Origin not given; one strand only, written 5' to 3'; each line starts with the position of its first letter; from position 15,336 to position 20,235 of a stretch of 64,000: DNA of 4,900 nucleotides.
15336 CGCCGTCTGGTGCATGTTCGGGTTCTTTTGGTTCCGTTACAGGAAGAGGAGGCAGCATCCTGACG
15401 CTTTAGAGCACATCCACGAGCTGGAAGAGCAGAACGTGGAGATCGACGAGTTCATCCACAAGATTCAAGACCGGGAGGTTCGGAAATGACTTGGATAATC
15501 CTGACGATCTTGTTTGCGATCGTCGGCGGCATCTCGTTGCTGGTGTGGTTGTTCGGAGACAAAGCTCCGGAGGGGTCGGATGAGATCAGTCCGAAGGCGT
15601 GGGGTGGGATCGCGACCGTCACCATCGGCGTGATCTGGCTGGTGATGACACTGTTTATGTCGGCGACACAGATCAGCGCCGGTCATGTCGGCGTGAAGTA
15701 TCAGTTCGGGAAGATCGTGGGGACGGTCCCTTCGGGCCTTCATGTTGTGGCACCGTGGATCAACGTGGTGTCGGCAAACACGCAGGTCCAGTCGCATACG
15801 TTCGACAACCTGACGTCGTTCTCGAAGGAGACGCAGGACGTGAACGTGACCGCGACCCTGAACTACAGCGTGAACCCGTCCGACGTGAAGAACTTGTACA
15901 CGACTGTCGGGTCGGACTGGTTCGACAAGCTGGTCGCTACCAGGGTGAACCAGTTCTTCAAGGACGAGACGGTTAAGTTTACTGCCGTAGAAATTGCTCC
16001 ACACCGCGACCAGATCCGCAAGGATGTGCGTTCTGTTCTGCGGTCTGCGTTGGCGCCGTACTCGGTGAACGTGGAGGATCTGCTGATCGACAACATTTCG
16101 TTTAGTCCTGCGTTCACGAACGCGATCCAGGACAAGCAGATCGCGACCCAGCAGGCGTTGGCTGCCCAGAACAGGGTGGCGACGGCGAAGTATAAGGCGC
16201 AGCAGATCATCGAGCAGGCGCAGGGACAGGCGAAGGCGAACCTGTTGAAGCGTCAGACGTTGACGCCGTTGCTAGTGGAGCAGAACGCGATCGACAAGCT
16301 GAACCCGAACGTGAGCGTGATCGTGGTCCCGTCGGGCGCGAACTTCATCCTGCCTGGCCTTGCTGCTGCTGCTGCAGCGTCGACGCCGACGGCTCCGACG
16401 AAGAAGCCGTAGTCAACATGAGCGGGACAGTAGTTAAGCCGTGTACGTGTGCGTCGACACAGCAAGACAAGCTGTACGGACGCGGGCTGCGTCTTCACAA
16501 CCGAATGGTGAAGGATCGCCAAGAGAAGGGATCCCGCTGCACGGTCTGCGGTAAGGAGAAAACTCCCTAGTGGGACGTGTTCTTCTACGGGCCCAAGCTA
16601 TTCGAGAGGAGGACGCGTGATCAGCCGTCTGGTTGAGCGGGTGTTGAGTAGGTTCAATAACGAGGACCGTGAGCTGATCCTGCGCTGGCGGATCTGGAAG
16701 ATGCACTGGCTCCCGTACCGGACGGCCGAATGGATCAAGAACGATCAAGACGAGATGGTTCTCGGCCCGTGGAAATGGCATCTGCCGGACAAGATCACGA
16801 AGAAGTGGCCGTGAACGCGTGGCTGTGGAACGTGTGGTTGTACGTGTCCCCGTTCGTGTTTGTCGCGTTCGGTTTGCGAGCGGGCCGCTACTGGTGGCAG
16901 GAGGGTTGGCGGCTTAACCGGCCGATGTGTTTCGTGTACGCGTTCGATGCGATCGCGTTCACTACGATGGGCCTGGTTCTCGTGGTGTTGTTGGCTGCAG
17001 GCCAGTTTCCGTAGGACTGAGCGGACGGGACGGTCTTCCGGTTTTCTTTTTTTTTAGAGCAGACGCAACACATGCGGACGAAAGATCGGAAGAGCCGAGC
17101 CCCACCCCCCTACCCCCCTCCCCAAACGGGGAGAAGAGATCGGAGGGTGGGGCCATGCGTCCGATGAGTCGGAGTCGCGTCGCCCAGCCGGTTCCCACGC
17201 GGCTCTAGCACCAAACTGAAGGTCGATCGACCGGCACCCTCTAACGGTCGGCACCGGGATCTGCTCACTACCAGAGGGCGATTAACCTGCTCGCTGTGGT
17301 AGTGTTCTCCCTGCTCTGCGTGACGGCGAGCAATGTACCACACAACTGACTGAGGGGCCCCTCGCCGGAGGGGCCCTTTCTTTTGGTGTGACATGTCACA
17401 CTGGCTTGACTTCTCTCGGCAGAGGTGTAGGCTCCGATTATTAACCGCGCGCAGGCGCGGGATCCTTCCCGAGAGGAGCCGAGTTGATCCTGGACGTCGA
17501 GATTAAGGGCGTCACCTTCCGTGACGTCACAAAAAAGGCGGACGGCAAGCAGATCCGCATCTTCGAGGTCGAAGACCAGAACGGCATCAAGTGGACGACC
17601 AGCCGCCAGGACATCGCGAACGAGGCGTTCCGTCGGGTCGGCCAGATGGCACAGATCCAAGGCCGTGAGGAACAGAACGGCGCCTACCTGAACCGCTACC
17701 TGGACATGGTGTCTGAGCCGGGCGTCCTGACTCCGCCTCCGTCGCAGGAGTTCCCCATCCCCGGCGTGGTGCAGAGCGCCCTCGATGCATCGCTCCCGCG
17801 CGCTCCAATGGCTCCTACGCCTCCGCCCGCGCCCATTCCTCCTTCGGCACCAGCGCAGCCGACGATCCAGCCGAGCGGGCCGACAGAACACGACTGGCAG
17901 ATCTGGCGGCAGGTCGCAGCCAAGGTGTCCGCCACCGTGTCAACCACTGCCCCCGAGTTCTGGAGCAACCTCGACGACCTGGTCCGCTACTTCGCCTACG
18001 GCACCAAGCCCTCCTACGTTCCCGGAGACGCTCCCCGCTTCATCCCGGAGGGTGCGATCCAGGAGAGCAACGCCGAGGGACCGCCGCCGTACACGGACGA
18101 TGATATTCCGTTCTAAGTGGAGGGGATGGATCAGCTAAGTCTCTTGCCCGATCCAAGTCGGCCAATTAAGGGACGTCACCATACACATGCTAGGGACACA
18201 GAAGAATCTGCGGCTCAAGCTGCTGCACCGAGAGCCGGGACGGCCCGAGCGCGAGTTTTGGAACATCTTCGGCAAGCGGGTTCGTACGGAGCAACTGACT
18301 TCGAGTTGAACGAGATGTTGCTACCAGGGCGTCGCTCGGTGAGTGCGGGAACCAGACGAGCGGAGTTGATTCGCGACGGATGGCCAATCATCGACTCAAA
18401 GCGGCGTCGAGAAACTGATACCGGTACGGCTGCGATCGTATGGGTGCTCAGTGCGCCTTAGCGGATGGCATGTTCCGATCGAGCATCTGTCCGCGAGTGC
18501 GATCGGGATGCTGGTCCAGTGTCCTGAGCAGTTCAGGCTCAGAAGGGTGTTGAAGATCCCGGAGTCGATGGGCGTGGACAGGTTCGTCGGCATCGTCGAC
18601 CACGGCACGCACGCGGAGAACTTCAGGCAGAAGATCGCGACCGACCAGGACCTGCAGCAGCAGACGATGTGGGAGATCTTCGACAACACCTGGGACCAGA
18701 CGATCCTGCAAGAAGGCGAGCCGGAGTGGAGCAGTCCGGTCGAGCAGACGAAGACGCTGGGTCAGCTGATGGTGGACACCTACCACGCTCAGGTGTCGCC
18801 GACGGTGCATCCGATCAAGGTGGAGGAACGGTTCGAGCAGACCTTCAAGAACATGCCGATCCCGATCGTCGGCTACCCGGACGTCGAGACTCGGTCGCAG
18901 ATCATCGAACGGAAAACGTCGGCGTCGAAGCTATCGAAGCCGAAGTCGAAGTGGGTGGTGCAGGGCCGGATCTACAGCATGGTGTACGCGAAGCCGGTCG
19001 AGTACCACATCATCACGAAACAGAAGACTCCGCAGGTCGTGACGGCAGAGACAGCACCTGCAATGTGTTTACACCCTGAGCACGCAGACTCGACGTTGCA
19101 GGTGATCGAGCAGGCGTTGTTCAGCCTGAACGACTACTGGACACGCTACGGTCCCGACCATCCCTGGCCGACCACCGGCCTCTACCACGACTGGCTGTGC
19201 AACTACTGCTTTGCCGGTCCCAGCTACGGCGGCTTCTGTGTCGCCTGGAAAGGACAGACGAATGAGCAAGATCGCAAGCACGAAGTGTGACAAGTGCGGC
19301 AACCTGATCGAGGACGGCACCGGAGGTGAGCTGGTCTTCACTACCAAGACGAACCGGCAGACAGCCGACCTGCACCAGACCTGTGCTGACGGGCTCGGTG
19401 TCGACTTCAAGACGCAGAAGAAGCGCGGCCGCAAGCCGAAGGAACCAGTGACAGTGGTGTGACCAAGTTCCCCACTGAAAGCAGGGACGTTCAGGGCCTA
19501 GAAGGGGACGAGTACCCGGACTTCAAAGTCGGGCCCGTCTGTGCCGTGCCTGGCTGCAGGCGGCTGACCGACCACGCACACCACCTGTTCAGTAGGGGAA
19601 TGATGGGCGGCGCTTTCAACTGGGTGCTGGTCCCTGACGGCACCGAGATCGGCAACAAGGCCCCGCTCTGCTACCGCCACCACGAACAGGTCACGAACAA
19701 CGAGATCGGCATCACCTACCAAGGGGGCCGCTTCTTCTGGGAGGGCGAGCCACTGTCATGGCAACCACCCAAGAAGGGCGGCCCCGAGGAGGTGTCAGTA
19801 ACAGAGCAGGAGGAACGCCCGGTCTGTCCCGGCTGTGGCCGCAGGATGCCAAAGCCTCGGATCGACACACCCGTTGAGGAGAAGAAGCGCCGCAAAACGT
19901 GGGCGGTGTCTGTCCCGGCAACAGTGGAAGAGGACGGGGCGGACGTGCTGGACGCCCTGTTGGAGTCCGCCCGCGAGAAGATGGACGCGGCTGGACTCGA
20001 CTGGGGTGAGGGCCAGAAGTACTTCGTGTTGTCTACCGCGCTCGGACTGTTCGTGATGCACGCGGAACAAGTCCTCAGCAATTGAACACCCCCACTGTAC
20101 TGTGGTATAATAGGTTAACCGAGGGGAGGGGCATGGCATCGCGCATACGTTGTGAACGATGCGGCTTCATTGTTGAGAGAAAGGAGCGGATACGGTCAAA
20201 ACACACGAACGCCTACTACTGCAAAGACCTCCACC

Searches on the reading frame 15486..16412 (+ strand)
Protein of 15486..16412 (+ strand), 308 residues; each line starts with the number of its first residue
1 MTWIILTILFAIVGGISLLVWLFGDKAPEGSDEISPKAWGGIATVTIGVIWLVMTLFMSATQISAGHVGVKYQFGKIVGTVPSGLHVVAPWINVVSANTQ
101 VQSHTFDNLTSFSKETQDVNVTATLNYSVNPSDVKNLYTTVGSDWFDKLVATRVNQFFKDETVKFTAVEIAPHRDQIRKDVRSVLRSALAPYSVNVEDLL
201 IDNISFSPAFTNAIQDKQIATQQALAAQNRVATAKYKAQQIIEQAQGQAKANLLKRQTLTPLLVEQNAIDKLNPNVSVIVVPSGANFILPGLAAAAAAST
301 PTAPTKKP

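Call 12: search_protein_families(library=pfam, proteins=[window:15486-16412:+], max_evalue=0.01)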
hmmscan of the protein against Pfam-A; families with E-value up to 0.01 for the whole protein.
window:15486-16412:+ (308 aa): 2 families
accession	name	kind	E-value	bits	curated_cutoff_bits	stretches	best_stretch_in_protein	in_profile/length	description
PF01145.31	Band_7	-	3.2e-30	105.9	23.6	1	62-235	2-166/176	SPFH domain / Band 7 family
PF13421.11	Band_7_1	-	0.0089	16.1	24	0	148-217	139-206/211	SPFH domain-Band 7 family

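Call 121: find_homologous_proteins(query=window:15486-16412:+, max_evalue=1e-10)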
Query window:15486-16412:+ (308 aa): 143 proteins with E <= 1e-10 among 7244 candidates; the best 120 are listed.
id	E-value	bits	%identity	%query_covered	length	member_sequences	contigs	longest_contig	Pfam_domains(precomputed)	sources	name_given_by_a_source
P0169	2.7e-195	665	100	100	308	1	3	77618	PF01145.32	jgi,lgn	jgi:regulator of protease activity HflC (stomatin/prohibitin superfamily)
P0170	2.7e-127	442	69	96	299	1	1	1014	PF01145.32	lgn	-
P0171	2.7e-123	429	67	100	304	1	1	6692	PF01145.32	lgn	-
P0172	5.9e-123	428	68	98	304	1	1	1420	PF01145.32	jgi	jgi:regulator of protease activity HflC (stomatin/prohibitin superfamily)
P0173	7.2e-119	415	65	98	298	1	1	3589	PF01145.32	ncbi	-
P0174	4.8e-118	412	63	96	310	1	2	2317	PF01145.32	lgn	-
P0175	1.3e-97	345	57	98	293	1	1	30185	PF01145.32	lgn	-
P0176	2.0e-97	344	59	93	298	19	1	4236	PF01145.32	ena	-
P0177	2.9e-97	344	58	94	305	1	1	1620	PF01145.32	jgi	jgi:regulator of protease activity HflC (stomatin/prohibitin superfamily)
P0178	3.1e-97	344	59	94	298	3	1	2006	PF01145.32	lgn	-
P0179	1.5e-96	342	61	92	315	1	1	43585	PF01145.32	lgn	-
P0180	1.7e-96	341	58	94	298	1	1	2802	PF01145.32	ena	-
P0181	2.0e-96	341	58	94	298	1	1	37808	PF01145.32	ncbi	-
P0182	2.8e-96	341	57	95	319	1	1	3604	PF01145.32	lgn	-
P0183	5.0e-96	340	62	81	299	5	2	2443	PF01145.32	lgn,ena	-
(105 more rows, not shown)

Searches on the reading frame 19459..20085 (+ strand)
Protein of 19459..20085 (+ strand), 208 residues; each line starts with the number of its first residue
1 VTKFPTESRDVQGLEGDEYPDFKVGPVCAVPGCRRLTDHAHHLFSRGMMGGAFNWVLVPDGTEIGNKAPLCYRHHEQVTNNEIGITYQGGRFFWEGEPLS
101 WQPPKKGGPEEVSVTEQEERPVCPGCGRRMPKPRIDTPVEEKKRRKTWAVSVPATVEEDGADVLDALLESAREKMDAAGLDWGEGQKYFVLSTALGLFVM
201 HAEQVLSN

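Call 12: search_protein_families(library=pfam, proteins=[window:19459-20085:+], max_evalue=0.01)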
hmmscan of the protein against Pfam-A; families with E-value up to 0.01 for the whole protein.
window:19459-20085:+ (208 aa): 0 families

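Call 42: search_protein_families(library=phrogs, proteins=[window:19459-20085:+], max_evalue=0.001)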
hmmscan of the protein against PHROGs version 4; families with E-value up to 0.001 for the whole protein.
window:19459-20085:+ (208 aa): 0 families

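Call 85: search_solved_structures(query=window:19459-20085:+, max_evalue=1)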
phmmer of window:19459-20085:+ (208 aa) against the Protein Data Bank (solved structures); distinct sequences matched with E-value up to 1: 0.
